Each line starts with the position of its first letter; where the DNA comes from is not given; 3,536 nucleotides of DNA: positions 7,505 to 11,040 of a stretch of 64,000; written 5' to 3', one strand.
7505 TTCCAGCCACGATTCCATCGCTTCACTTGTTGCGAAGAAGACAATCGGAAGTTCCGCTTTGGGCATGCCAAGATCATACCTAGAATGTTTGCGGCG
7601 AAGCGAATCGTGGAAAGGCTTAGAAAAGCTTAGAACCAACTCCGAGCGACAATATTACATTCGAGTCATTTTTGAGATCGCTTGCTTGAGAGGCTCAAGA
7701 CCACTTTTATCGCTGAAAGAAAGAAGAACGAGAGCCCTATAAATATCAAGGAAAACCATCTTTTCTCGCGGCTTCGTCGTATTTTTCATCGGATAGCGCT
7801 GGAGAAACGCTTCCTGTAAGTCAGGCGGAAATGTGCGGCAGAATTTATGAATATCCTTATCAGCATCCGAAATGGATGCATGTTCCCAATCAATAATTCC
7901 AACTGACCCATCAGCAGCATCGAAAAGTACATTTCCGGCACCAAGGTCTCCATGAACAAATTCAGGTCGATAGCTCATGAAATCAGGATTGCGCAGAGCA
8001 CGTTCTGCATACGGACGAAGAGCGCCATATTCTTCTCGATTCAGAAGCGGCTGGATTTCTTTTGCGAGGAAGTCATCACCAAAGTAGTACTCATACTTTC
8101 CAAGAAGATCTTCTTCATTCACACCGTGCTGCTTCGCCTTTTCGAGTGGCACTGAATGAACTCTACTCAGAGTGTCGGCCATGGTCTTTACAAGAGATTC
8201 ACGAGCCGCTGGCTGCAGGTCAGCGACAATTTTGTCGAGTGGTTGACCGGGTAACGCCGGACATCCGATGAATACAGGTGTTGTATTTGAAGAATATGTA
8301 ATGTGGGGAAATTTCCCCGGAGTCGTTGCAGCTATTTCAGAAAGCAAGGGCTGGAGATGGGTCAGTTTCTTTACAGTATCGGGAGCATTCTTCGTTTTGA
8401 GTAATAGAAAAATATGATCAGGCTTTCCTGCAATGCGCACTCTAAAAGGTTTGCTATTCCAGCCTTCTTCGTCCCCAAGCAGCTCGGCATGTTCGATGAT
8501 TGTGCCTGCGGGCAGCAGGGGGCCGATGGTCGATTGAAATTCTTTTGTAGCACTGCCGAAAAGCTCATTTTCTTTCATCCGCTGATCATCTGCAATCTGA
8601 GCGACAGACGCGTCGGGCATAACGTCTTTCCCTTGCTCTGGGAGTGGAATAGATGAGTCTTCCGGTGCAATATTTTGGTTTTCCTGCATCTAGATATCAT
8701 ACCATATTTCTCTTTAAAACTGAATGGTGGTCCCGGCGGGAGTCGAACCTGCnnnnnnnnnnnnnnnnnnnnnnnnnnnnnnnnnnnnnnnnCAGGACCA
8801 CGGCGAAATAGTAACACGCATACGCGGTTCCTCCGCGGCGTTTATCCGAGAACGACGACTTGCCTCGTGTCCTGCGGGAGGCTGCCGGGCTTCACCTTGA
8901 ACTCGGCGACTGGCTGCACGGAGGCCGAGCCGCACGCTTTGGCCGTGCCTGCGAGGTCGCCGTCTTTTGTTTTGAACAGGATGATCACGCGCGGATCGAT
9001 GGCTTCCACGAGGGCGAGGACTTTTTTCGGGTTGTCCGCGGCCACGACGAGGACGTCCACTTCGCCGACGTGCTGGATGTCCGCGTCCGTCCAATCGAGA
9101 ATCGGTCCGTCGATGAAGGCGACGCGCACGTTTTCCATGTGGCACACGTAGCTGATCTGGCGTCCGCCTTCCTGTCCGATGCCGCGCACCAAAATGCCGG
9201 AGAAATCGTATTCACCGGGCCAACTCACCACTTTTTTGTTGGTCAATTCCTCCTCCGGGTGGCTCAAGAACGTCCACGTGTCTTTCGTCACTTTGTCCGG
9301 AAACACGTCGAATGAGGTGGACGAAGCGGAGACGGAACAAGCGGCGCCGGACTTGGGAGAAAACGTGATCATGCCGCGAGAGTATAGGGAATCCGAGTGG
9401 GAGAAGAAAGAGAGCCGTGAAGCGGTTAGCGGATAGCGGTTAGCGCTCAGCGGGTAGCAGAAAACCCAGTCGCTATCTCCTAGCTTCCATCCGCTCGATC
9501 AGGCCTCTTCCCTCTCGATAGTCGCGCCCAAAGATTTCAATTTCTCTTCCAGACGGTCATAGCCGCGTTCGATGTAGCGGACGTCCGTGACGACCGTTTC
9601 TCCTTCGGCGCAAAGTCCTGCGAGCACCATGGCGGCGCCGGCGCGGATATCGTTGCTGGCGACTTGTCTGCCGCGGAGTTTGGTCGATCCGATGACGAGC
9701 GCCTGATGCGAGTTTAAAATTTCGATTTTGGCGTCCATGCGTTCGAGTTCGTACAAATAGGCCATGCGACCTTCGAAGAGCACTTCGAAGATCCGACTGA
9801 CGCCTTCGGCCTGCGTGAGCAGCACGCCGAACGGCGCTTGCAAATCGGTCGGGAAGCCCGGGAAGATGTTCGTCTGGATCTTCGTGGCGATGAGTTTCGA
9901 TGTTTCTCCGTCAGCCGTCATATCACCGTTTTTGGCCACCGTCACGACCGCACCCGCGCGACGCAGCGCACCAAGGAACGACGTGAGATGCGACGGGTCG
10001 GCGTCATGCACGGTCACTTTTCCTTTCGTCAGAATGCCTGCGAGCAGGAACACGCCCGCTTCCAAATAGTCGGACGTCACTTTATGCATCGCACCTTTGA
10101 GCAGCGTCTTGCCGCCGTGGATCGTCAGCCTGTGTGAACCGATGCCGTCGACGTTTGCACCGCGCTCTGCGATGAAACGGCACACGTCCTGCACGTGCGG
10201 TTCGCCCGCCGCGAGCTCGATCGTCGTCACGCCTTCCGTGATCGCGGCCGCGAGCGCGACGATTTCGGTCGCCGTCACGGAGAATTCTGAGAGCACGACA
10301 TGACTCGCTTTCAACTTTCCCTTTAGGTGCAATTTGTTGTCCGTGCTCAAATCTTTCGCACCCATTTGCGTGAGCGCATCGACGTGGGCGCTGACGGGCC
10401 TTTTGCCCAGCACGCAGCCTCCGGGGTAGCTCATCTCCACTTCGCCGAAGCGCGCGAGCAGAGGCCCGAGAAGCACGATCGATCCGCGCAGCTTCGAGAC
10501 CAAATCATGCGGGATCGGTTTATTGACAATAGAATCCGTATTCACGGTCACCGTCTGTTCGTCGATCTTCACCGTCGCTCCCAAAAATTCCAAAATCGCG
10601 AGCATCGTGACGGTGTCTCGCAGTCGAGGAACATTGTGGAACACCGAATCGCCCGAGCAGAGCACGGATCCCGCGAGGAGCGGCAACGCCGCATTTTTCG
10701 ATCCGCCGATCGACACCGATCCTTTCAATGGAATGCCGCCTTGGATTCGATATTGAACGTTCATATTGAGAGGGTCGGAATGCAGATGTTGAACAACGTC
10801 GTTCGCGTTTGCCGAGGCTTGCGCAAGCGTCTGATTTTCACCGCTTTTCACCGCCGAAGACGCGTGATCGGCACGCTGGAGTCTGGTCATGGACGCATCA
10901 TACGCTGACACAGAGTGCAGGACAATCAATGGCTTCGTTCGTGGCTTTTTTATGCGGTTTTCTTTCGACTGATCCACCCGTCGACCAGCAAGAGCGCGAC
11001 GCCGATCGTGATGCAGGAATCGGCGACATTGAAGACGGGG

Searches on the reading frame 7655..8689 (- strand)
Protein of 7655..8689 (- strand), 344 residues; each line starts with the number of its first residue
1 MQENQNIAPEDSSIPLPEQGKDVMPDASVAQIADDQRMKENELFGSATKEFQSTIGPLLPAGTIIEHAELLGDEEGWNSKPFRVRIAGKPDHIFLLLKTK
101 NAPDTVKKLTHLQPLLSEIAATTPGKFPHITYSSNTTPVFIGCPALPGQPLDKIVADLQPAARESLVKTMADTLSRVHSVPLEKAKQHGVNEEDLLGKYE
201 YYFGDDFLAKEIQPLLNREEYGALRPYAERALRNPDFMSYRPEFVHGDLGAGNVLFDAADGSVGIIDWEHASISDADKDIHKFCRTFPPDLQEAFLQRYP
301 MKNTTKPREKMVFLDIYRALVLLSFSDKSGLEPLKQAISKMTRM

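Call 90: search_protein_families(library=pfam, proteins=[window:7655-8689:-], max_evalue=0.001)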
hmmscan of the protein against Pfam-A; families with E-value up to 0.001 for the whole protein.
window:7655-8689:- (344 aa): 4 families
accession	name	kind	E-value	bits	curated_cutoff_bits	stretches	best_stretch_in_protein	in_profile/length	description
PF01636.29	APH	-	7.6e-19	68.9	23.2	1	123-299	55-225/239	Phosphotransferase enzyme family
PF19974.5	TCAD9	-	4.9e-05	23.1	40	1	243-277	298-331/429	Ternary complex associated domain 9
PF03881.20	Fructosamin_kin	-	0.00021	21.1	22.4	0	239-336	185-280/288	Fructosamine kinase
PF01633.27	Choline_kinase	-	0.00027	20.8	29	1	166-310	88-232/300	Choline/ethanolamine kinase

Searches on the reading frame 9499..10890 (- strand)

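Call 90: search_protein_families(library=pfam, proteins=[window:9499-10890:-], max_evalue=0.001)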
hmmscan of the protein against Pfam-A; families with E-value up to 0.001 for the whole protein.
window:9499-10890:- (463 aa): 1 family
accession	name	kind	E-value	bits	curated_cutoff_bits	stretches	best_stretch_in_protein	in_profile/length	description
PF00275.25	EPSP_synthase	-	1.1e-79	268.6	22.8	1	50-451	2-417/417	EPSP synthase (3-phosphoshikimate 1-carboxyvinyltransferase)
